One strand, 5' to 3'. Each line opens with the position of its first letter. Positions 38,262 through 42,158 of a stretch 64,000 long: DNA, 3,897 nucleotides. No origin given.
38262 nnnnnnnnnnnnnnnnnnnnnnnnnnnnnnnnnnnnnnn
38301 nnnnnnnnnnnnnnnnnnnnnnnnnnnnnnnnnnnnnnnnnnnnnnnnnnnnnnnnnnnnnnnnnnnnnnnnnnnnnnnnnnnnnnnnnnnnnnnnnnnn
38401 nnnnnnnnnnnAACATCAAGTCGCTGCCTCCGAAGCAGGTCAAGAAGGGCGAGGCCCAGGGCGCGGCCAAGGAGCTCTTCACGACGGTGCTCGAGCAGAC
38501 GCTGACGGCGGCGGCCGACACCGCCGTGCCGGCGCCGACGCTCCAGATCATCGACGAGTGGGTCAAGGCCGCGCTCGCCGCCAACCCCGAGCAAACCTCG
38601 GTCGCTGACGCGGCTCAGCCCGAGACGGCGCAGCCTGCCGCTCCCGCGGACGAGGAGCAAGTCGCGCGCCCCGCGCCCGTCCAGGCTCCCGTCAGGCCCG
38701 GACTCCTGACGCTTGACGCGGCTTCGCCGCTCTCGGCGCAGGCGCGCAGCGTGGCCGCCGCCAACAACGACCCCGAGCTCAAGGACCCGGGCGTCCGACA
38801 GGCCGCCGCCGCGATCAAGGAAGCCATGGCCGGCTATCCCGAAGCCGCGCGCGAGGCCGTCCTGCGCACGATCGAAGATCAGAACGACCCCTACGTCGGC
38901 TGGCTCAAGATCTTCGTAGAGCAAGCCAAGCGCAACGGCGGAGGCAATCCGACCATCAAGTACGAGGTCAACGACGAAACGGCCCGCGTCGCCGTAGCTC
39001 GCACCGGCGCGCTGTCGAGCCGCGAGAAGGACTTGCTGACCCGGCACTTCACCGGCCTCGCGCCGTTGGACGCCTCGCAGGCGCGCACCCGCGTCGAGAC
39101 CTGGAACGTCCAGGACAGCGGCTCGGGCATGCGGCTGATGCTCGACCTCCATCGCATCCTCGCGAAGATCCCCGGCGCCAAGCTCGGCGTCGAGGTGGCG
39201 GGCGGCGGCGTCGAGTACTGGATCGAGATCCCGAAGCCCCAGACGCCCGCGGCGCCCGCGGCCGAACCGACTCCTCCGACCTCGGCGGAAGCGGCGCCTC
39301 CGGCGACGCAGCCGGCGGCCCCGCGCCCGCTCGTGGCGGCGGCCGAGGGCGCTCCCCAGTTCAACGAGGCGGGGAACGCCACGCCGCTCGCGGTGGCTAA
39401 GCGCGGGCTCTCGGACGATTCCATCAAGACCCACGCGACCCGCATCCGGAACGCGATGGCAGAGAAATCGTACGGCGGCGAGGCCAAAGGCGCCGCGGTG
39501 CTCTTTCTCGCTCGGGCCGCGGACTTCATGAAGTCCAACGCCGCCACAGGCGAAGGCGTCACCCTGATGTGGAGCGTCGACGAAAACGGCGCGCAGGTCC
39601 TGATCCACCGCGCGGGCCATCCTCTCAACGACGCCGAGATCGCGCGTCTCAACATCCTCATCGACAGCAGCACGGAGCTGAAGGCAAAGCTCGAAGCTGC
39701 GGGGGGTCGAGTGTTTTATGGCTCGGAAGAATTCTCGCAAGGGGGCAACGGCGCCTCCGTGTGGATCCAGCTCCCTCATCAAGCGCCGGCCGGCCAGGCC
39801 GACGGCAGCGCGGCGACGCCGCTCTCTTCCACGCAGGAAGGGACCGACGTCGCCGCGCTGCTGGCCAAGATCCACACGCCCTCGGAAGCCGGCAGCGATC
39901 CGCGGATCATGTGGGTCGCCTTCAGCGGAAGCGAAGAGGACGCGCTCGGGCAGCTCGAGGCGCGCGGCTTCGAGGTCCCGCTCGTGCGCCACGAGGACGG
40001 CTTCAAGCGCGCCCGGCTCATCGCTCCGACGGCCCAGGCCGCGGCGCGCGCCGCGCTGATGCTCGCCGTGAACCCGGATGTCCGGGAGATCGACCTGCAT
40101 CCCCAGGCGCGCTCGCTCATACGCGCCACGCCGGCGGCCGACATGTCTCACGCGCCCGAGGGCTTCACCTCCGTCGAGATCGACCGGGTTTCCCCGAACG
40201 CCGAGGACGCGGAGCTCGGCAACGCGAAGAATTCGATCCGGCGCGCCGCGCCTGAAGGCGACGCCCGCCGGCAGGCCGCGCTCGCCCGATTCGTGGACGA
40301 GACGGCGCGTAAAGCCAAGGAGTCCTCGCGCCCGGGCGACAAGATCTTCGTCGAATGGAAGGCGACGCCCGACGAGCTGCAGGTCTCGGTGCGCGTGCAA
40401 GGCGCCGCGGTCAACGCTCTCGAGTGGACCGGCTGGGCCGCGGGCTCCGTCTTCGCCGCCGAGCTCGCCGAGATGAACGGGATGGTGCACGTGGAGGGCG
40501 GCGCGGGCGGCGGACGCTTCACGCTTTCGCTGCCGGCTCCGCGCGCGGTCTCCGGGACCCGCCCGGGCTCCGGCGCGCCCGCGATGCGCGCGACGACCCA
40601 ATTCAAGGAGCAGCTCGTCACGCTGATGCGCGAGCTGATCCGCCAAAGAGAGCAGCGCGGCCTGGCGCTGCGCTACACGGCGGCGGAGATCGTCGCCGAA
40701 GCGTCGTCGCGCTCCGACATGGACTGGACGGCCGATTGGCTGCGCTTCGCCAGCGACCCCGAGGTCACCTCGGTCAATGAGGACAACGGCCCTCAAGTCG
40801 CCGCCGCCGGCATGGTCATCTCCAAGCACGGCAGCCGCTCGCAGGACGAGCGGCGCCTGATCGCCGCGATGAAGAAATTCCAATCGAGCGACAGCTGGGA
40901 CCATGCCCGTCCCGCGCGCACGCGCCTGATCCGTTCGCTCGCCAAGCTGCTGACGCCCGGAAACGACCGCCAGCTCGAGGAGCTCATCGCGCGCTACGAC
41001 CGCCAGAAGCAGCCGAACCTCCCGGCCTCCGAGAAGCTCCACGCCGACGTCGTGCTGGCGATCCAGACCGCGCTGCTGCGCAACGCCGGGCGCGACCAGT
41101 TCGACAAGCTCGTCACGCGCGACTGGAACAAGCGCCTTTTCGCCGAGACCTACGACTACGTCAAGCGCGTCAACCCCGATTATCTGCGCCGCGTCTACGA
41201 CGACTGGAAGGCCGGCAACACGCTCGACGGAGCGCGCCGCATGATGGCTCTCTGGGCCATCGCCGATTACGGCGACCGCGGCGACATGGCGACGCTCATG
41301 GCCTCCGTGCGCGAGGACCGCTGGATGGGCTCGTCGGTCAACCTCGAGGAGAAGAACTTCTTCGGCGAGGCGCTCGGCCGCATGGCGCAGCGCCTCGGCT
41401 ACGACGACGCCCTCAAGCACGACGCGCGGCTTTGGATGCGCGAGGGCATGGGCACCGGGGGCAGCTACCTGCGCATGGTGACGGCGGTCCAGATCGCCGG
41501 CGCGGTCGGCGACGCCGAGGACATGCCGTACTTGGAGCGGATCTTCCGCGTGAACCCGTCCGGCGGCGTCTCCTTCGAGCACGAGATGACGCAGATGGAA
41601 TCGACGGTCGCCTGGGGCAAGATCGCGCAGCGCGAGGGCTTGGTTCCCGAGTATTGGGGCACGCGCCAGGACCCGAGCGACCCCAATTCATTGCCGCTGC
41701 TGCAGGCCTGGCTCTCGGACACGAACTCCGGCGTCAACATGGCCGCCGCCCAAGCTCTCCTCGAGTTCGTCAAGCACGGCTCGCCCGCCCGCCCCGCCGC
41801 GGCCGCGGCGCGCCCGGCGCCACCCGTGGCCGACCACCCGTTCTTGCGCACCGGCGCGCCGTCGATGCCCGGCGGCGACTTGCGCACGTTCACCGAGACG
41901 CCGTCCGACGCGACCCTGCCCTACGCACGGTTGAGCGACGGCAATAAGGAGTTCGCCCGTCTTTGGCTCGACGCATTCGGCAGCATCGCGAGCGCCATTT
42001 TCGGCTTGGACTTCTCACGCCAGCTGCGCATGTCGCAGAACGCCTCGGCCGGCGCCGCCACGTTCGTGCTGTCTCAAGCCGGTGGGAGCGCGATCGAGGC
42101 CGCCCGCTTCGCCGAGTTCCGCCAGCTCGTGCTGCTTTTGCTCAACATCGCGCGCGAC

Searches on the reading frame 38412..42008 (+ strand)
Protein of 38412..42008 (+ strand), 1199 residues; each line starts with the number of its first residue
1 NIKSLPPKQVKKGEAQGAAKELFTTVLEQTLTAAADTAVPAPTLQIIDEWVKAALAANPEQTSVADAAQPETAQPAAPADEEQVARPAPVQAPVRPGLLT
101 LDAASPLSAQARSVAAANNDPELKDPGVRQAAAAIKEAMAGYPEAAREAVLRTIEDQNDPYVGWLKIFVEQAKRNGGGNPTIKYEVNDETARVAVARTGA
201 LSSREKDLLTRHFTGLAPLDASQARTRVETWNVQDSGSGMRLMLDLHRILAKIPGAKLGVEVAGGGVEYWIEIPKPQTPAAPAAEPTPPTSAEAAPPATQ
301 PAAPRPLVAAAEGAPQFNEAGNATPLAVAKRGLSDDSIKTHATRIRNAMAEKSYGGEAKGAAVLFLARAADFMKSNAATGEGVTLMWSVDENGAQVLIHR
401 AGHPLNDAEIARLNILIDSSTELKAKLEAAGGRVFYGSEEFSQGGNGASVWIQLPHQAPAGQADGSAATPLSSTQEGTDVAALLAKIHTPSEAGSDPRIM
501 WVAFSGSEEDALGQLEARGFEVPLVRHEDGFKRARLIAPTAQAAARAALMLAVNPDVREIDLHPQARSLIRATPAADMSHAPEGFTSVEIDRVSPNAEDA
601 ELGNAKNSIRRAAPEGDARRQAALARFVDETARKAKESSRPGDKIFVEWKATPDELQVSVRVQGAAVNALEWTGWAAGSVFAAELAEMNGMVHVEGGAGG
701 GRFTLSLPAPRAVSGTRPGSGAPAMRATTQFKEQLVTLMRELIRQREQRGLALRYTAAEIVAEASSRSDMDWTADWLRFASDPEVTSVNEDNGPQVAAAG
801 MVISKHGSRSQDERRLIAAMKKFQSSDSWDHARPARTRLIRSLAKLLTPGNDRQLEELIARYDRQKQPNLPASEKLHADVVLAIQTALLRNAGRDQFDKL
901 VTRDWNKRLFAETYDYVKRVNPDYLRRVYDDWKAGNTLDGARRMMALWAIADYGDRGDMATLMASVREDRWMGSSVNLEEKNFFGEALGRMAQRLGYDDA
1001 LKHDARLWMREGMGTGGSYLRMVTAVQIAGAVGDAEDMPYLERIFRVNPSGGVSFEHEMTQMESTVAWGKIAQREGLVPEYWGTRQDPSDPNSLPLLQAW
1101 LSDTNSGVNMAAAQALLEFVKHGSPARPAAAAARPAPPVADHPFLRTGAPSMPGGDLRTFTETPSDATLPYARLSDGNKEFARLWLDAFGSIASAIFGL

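Call 41: search_protein_representatives(protein=window:38412-42008:+)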
Query: 1199 residues. Proteins with E-value up to 0.001 (for the whole library): 25; up to 1e-10: 19; up to 1e-30: 7. The best 25 are listed.
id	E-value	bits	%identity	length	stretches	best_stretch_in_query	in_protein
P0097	6.3e-106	372.2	35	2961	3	5-478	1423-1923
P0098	3.3e-82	293.7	34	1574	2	2-456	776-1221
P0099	5.1e-59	216.9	32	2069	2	11-300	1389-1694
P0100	7.1e-58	213.1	65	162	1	81-240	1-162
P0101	5.7e-34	133.9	32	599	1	710-1124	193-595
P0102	4.4e-33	131.0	29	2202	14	363-419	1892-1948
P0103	9.7e-32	126.5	33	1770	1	4-277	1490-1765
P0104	4.0e-28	114.5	45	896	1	4-282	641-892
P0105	3.0e-27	111.7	28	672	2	720-1116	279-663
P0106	6.0e-25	104.0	28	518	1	708-1130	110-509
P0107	1.1e-18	83.3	27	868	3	95-329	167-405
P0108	4.0e-18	81.4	36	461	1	883-1073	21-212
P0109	8.3e-15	70.5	31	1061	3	26-296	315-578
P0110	7.3e-14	67.3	33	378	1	79-284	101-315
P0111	3.5e-12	61.8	30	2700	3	70-304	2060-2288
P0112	5.3e-12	61.2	28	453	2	110-305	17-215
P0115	4.6e-11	58.0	37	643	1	83-300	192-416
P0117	6.0e-07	44.4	38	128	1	348-469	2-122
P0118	1.6e-06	43.0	26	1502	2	107-293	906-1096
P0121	5.8e-05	37.9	31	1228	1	108-307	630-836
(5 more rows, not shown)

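Call 43: search_protein_families(library=pfam, proteins=[P0097, P0098, P0099, P0103, P0104], max_evalue=0.00001)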
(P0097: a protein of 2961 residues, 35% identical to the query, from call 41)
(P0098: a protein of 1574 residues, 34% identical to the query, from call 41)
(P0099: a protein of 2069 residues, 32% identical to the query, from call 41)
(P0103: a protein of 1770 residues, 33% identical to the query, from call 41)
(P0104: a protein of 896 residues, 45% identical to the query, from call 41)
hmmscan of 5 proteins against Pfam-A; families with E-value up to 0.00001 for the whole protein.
P0097 (2961 aa): 10 families
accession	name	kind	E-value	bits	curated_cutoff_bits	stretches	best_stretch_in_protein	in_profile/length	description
PF07724.20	AAA_2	-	4.3e-56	190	27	1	1114-1314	1-164/166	AAA domain (Cdc48 subfamily)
PF00004.35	AAA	-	3.6e-16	60.2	21.2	1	762-884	1-111/131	ATPase family associated with various cellular activities (AAA)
PF07728.20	AAA_5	-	1e-13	51.9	22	1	1120-1240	3-125/139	AAA domain (dynein-related subfamily)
PF10431.15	ClpB_D2-small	-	4.6e-13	49.5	21.9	1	1324-1394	2-72/81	C-terminal, D2-small domain, of ClpB protein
PF13401.12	AAA_22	-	2.7e-12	47.5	27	0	761-877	7-118/130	AAA domain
PF13191.12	AAA_16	-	1.5e-09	39.1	32.6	1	740-876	4-165/167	AAA ATPase domain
PF00158.32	Sigma54_activat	-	7e-09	36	20.2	0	1119-1230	25-134/168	Sigma-54 interaction domain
PF02163.28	Peptidase_M50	-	7.7e-09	35.6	27.2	1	395-425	165-195/221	Peptidase family M50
PF02367.23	TsaE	-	6.6e-07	29.8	26.6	0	748-812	10-77/128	Threonylcarbamoyl adenosine biosynthesis protein TsaE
PF05729.18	NACHT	-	3.3e-06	27.5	26.7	0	762-791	3-32/167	NACHT domain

P0098 (1574 aa): 13 families
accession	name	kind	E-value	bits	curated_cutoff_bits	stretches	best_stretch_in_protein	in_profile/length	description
PF07724.20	AAA_2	-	5.7e-59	199.3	27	1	447-663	2-164/166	AAA domain (Cdc48 subfamily)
PF00004.35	AAA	-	3.5e-18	66.8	21.2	1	93-216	1-111/131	ATPase family associated with various cellular activities (AAA)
PF10431.15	ClpB_D2-small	-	3.1e-16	59.6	21.9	1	674-750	3-79/81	C-terminal, D2-small domain, of ClpB protein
PF07728.20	AAA_5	-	3.9e-16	59.8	22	1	453-572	4-125/139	AAA domain (dynein-related subfamily)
PF13191.12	AAA_16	-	5.2e-13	50.3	32.6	1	69-200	2-158/167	AAA ATPase domain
PF13401.12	AAA_22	-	4.5e-12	46.8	27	0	449-540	6-104/130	AAA domain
PF13173.12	AAA_14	-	1.2e-07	32.2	27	0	451-533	5-75/129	AAA domain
PF00158.32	Sigma54_activat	-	1.3e-07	31.9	20.2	0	452-567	26-141/168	Sigma-54 interaction domain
PF02367.23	TsaE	-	3e-07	30.9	26.6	0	77-129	8-59/128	Threonylcarbamoyl adenosine biosynthesis protein TsaE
PF05729.18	NACHT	-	8.8e-07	29.3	26.7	0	93-125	3-33/167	NACHT domain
PF13476.12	AAA_23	-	2.7e-06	28.6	27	0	449-645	20-186/201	AAA domain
PF00910.28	RNA_helicase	-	6.3e-06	27.1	21.5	0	93-152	1-60/105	RNA helicase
PF20720.3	nSTAND3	-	7.9e-06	26.1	27.2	0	91-115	18-42/155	Novel STAND NTPase 3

P0099 (2069 aa): 11 families
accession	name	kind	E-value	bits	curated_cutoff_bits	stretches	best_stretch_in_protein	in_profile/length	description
PF07724.20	AAA_2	-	1.6e-58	197.8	27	1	1077-1277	1-164/166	AAA domain (Cdc48 subfamily)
PF00004.35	AAA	-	2.4e-18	67.3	21.2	1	724-849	1-111/131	ATPase family associated with various cellular activities (AAA)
PF13191.12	AAA_16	-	5.9e-15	56.6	32.6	1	701-816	3-144/167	AAA ATPase domain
PF10431.15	ClpB_D2-small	-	1.1e-13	51.4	21.9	1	1290-1355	5-70/81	C-terminal, D2-small domain, of ClpB protein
PF13401.12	AAA_22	-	1.6e-12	48.3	27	0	723-847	7-125/130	AAA domain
PF07728.20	AAA_5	-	7.9e-12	45.8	22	0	1084-1201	4-123/139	AAA domain (dynein-related subfamily)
PF01637.24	ATPase_2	-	2.9e-08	34.2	33.2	0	703-824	4-129/225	ATPase domain predominantly from Archaea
PF13173.12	AAA_14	-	4.1e-08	33.7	27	0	724-836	5-88/129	AAA domain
PF02163.28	Peptidase_M50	-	5.4e-08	32.9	27.2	0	337-369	163-195/221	Peptidase family M50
PF05621.17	TniB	-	1.2e-06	28.5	22.4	0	807-868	122-184/189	Bacterial TniB protein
PF13479.12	AAA_24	-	1.6e-06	28.6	27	0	1083-1168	6-81/195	AAA domain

P0103 (1770 aa): 11 families
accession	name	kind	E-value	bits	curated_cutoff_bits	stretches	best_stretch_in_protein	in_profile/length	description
PF07724.20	AAA_2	-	3.4e-51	174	27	1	1186-1383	2-164/166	AAA domain (Cdc48 subfamily)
PF10431.15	ClpB_D2-small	-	8.5e-16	58.2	21.9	1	1393-1466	2-75/81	C-terminal, D2-small domain, of ClpB protein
PF00004.35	AAA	-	3.6e-12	47.3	21.2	0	1191-1275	2-73/131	ATPase family associated with various cellular activities (AAA)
PF07728.20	AAA_5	-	1.3e-11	45.1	22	1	1190-1309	2-123/139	AAA domain (dynein-related subfamily)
PF13401.12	AAA_22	-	5.8e-11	43.3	27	0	819-919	6-97/130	AAA domain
PF13191.12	AAA_16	-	7.8e-10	39.9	32.6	1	797-917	2-144/167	AAA ATPase domain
PF02163.28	Peptidase_M50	-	4.9e-07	29.7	27.2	0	294-400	5-100/221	Peptidase family M50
PF02367.23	TsaE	-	4.8e-06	27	26.6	0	802-857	5-58/128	Threonylcarbamoyl adenosine biosynthesis protein TsaE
PF13479.12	AAA_24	-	5.2e-06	26.9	27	0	1190-1274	5-79/195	AAA domain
PF13173.12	AAA_14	-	7.1e-06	26.5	27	0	1189-1272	4-75/129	AAA domain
PF05729.18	NACHT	-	8.9e-06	26.1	26.7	0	821-851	3-33/167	NACHT domain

P0104 (896 aa): 7 families
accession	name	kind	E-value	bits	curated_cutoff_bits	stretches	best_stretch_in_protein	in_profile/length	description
PF07724.20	AAA_2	-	5e-55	186.5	27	1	339-536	1-164/166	AAA domain (Cdc48 subfamily)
PF10431.15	ClpB_D2-small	-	1e-15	57.9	21.9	1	547-615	3-71/81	C-terminal, D2-small domain, of ClpB protein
PF07728.20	AAA_5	-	2.9e-10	40.7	22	1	345-463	3-123/139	AAA domain (dynein-related subfamily)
PF00004.35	AAA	-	3.3e-10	41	21.2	0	345-427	2-71/131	ATPase family associated with various cellular activities (AAA)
PF13401.12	AAA_22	-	2.2e-08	34.9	27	0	344-435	8-106/130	AAA domain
PF13191.12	AAA_16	-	7.2e-08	33.6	32.6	0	314-368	3-51/167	AAA ATPase domain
PF00158.32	Sigma54_activat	-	3.1e-06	27.4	20.2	0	343-475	24-156/168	Sigma-54 interaction domain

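Call 44: find_encoding_contigs(protein=P0097, flank=10000, max_places=2)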
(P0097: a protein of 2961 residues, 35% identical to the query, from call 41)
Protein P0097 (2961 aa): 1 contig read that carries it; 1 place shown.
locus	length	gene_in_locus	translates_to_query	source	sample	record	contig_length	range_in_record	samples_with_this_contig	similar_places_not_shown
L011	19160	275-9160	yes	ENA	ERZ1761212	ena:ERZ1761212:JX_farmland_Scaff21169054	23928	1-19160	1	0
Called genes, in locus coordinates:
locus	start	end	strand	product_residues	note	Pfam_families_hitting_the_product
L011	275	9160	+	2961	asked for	PF02163:Peptidase_M50 (weak), PF13191:AAA_16 (weak), PF00004:AAA, PF00158:Sigma54_activat (weak), PF00004:AAA (weak), PF07724:AAA_2, PF07728:AAA_5, PF10431:ClpB_D2-small, +3 more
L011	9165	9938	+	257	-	PF01925:TauE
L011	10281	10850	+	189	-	-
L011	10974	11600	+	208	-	-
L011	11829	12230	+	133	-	PF05198:IF3_N, PF00707:IF3_C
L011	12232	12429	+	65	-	PF01632:Ribosomal_L35p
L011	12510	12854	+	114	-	PF00453:Ribosomal_L20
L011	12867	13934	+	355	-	PF02912:Phe_tRNA-synt_N, PF01409:tRNA-synt_2d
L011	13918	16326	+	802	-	PF01588:tRNA_bind, PF03483:B3_4, PF03484:B5, PF17759:tRNA_synthFbeta, PF03147:FDX-ACB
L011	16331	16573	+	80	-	-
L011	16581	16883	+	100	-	PF05164:ZapA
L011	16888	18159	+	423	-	PF05496:RuvB_N, PF14532:Sigma54_activ_2 (weak), PF00004:AAA, PF16193:AAA_assoc_2, PF12002:MgsA_C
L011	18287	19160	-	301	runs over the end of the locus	-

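Call 45: find_encoding_contigs(protein=P0099, flank=10000, max_places=2)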
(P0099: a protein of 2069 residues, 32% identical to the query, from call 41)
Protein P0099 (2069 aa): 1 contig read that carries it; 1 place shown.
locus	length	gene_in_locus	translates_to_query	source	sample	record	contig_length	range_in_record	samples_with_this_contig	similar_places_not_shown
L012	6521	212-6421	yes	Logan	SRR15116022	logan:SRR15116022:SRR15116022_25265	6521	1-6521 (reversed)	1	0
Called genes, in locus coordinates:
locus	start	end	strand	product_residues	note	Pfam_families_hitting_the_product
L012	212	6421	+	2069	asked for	PF02163:Peptidase_M50 (faint), PF00158:Sigma54_activat (faint), PF13191:AAA_16, PF00004:AAA, PF00004:AAA (weak), PF07724:AAA_2, PF07728:AAA_5 (weak), PF10431:ClpB_D2-small, +5 more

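Call 46: find_encoding_contigs(protein=P0103, flank=10000, max_places=2)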
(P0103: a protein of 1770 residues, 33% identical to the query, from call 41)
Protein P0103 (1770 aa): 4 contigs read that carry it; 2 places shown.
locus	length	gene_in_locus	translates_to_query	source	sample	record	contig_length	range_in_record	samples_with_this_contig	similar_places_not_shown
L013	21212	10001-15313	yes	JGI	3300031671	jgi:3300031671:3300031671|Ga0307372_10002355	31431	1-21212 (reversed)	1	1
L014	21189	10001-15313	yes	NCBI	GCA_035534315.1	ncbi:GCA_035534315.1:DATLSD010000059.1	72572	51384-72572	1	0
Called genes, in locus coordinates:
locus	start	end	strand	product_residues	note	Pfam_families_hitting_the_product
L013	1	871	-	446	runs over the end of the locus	PF05496:RuvB_N, PF00004:AAA, PF16193:AAA_assoc_2, PF12002:MgsA_C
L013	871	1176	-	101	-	PF05164:ZapA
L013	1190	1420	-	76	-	-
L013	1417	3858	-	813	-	PF01588:tRNA_bind, PF03483:B3_4, PF03484:B5, PF17759:tRNA_synthFbeta, PF03147:FDX-ACB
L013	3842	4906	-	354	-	PF02912:Phe_tRNA-synt_N, PF01409:tRNA-synt_2d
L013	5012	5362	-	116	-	PF00453:Ribosomal_L20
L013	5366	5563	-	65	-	PF01632:Ribosomal_L35p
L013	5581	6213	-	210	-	PF05198:IF3_N, PF00707:IF3_C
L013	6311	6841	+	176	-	-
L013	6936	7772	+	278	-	PF03279:Lip_A_acyltrans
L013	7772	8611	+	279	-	PF00561:Abhydrolase_1, PF12146:Hydrolase_4, PF12697:Abhydrolase_6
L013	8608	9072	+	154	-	PF00293:NUDIX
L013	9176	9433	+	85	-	PF02201:SWIB, PF26291:SWIB_eIF2D (weak)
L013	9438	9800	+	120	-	PF13146:TRL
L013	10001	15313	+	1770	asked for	PF02163:Peptidase_M50 (faint), PF00158:Sigma54_activat (faint), PF02367:TsaE (faint), PF13191:AAA_16 (weak), PF00004:AAA (weak), PF07724:AAA_2, PF07728:AAA_5, PF10431:ClpB_D2-small, +4 more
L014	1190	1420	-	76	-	-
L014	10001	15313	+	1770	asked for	PF02163:Peptidase_M50 (faint), PF00158:Sigma54_activat (faint), PF02367:TsaE (faint), PF13191:AAA_16 (weak), PF00004:AAA (weak), PF07724:AAA_2, PF07728:AAA_5, PF10431:ClpB_D2-small, +4 more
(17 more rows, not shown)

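Call 67: search_protein_families(library=pfam, proteins=[P0107, P0110, P0112, P0115, P0117, P0118, P0121, P0101, P0105], max_evalue=0.01)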
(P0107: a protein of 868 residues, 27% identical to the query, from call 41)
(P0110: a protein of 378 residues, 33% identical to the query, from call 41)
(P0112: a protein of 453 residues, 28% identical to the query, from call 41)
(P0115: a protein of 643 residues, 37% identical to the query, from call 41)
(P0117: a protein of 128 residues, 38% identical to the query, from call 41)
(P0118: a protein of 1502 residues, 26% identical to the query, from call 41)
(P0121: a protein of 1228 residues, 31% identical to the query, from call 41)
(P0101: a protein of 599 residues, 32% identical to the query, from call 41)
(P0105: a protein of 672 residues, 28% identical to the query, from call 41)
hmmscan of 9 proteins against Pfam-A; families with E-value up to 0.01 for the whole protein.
P0107 (868 aa): 1 family
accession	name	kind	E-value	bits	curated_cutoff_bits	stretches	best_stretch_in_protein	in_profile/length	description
PF10431.15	ClpB_D2-small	-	7.1e-13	48.8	21.9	1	2-72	7-76/81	C-terminal, D2-small domain, of ClpB protein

P0110 (378 aa): 0 families

P0112 (453 aa): 0 families

P0115 (643 aa): 1 family
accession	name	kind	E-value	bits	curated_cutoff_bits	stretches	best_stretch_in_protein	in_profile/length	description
PF10431.15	ClpB_D2-small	-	3.3e-19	69.1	21.9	1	35-112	1-77/81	C-terminal, D2-small domain, of ClpB protein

P0117 (128 aa): 0 families

P0118 (1502 aa): 29 families (the best 25 are shown)
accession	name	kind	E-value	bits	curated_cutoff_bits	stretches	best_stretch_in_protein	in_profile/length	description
PF07724.20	AAA_2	-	2.6e-66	223.2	27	1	535-717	1-165/166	AAA domain (Cdc48 subfamily)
PF07728.20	AAA_5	-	2.9e-21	76.4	22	2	540-661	2-125/139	AAA domain (dynein-related subfamily)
PF10431.15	ClpB_D2-small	-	1e-17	64.4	21.9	1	731-808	1-77/81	C-terminal, D2-small domain, of ClpB protein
PF00004.35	AAA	-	1.7e-16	61.3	21.2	2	541-658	2-109/131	ATPase family associated with various cellular activities (AAA)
PF13401.12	AAA_22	-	1.2e-10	42.2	27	2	541-635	9-110/130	AAA domain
PF13191.12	AAA_16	-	6.2e-10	40.3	32.6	1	160-209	3-53/167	AAA ATPase domain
PF00158.32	Sigma54_activat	-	1.5e-09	38.2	20.2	1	539-662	24-147/168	Sigma-54 interaction domain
PF13173.12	AAA_14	-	1.6e-08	35.1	27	1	541-636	6-88/129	AAA domain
PF17871.7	AAA_lid_9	-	3.1e-08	33.9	22.8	1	335-390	1-56/104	AAA lid domain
PF20720.3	nSTAND3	-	1.8e-06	28.2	27.2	0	180-205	17-42/155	Novel STAND NTPase 3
PF13479.12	AAA_24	-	1.9e-06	28.3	27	1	539-627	4-82/195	AAA domain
PF12775.13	AAA_7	-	2.1e-06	27.8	25.8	1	539-585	35-81/181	P-loop containing dynein motor region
PF01078.27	Mg_chelatase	-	7.6e-06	25.9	20.3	0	163-305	8-139/207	Magnesium chelatase, subunit ChlI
PF13238.12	AAA_18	-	1.5e-05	25.9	29.4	0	541-561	2-22/128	AAA domain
PF01057.23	Parvo_NS1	-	5.8e-05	22.7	20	0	165-208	97-141/271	Parvovirus non-structural protein NS1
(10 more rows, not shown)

P0121 (1228 aa): 7 families
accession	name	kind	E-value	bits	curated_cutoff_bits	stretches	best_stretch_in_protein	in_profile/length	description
PF07724.20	AAA_2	-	3.5e-58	196.7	27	1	230-437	1-166/166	AAA domain (Cdc48 subfamily)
PF10431.15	ClpB_D2-small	-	5.4e-19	68.4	21.9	1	443-515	1-72/81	C-terminal, D2-small domain, of ClpB protein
PF17871.7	AAA_lid_9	-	3.5e-11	43.4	22.8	1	29-107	2-78/104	AAA lid domain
PF07728.20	AAA_5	-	2.2e-10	41.1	22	1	234-353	1-122/139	AAA domain (dynein-related subfamily)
PF00004.35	AAA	-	4.4e-05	24.4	21.2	1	236-360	2-115/131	ATPase family associated with various cellular activities (AAA)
PF00158.32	Sigma54_activat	-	0.0037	17.4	20.2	1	235-341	25-129/168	Sigma-54 interaction domain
PF01695.23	IstB_IS21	-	0.005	16.8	24.1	1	234-253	94-113/238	IstB-like ATP binding protein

P0101 (599 aa): 1 family
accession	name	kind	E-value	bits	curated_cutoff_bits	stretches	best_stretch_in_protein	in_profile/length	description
PF13646.12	HEAT_2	-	0.00016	22.3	27.7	0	491-525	44-78/88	HEAT repeats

P0105 (672 aa): 0 families

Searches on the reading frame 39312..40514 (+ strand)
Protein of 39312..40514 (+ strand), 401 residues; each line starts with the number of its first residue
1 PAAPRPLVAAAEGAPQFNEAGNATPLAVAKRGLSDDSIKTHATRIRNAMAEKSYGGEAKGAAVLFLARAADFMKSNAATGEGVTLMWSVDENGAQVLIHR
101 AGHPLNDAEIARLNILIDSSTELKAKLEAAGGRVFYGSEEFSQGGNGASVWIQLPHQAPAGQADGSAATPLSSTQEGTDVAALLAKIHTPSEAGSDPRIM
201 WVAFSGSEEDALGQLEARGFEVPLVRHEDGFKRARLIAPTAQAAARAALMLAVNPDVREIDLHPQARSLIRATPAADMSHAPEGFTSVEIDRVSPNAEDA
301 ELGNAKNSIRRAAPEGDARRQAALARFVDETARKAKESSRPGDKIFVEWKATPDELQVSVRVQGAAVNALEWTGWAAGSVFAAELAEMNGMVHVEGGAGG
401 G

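Call 17: search_protein_families(library=pfam, proteins=[window:39312-40514:+], max_evalue=10)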
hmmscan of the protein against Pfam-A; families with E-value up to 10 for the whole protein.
window:39312-40514:+ (401 aa): 1 family
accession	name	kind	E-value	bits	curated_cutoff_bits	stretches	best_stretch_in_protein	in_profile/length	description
PF25117.1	Agd3_C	-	0.084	13.1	27.5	1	191-207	41-57/67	Agd3 C-terminal domain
